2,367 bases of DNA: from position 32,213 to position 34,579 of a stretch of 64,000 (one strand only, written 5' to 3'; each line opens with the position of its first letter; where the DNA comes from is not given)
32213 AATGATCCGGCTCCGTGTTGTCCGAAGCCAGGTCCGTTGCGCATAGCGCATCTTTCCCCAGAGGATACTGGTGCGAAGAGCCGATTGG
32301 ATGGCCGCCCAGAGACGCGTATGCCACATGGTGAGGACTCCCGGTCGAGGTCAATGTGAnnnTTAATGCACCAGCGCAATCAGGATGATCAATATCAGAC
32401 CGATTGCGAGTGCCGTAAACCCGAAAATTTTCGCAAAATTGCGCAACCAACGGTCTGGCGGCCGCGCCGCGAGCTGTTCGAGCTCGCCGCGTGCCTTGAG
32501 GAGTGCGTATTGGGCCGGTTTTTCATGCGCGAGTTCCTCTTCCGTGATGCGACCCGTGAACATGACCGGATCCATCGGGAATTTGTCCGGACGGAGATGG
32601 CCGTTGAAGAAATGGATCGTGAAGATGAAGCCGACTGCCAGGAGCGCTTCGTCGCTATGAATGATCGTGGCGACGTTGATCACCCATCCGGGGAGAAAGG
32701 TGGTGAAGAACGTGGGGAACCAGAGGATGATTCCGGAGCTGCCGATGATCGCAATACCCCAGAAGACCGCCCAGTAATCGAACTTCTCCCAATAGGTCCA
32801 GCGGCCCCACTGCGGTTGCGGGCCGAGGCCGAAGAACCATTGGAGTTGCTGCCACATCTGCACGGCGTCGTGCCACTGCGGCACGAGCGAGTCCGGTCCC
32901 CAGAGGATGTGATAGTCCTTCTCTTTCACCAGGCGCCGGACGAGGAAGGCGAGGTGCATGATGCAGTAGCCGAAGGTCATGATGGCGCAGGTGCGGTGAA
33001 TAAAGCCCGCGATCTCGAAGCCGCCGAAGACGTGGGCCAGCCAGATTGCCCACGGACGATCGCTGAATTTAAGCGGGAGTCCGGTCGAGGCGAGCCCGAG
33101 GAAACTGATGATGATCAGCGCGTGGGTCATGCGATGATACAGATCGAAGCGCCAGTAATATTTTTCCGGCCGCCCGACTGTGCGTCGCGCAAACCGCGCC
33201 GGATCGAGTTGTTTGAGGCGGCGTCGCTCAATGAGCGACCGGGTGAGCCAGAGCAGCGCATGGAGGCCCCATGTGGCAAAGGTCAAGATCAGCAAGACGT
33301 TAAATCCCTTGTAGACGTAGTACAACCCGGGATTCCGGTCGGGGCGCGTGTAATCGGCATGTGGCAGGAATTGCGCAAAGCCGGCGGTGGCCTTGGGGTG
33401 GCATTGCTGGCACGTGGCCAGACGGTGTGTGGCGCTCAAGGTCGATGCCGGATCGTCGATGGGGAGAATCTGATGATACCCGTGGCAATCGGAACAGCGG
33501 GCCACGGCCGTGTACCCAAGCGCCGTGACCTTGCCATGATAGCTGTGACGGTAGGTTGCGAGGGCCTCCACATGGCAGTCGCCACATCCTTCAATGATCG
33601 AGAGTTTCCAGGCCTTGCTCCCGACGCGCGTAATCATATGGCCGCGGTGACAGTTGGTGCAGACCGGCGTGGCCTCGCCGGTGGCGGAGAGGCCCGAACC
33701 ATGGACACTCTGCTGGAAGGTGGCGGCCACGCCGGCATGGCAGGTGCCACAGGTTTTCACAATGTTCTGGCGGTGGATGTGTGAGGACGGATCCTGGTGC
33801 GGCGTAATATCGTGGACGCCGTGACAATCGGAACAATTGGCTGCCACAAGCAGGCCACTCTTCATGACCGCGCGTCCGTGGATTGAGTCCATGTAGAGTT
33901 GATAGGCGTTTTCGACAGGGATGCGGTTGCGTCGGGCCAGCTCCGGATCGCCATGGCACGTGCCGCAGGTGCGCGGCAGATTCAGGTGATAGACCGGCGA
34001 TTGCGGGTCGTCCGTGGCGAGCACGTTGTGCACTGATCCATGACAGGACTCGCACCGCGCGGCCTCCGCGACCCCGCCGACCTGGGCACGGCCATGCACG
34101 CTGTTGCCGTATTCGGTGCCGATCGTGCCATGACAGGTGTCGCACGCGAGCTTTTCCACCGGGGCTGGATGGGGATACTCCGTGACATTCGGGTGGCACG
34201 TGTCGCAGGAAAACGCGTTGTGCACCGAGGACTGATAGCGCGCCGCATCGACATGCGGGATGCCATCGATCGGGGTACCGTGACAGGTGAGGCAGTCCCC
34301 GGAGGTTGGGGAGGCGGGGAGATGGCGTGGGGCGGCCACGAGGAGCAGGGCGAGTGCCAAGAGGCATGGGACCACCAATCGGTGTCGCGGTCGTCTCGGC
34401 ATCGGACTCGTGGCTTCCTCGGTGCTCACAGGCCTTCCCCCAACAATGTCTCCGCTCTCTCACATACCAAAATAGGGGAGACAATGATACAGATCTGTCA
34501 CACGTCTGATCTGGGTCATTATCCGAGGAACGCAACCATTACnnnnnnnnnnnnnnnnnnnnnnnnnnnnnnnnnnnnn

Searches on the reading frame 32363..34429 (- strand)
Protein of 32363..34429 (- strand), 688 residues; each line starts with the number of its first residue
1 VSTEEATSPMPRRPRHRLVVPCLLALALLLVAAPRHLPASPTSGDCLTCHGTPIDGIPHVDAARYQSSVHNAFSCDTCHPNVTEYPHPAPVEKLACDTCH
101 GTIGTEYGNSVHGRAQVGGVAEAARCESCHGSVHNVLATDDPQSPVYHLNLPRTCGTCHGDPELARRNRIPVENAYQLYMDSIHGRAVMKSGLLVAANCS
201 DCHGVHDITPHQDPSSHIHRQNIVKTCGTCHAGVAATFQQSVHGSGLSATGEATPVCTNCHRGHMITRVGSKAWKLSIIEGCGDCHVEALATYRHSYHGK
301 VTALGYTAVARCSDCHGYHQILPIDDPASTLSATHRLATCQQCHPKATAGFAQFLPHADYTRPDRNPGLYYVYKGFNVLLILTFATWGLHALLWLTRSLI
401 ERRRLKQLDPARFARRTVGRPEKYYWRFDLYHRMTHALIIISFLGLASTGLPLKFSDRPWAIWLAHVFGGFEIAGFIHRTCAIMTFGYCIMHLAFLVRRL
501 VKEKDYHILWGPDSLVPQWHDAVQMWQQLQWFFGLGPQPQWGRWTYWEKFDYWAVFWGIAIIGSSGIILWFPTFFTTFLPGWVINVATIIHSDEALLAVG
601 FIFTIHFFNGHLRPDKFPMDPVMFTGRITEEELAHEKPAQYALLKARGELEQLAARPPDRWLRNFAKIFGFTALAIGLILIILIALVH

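Call 53: search_protein_families(library=pfam, proteins=[window:32363-34429:-], max_evalue=0.01)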
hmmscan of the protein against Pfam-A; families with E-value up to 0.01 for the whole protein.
window:32363-34429:- (688 aa): 5 families
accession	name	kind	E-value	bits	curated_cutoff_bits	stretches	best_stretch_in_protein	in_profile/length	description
PF14522.11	Cytochrome_C7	-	3.2e-16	59.3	24.8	3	280-344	14-66/67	Cytochrome c7 and related cytochrome c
PF14537.11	Cytochrom_c3_2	-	2e-10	41.4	25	0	71-130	5-64/79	Cytochrome c3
PF09699.15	Paired_CXXCH_1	-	4.2e-07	30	20.6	1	196-234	5-39/41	Doubled CXXCH motif (Paired_CXXCH_1)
PF01292.26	Ni_hydr_CYTB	-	0.00012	22.3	30.1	2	427-606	1-158/179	Prokaryotic cytochrome b561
PF02085.21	Cytochrom_CIII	-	0.0048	17.6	22.9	0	61-159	19-101/101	Class III cytochrome C family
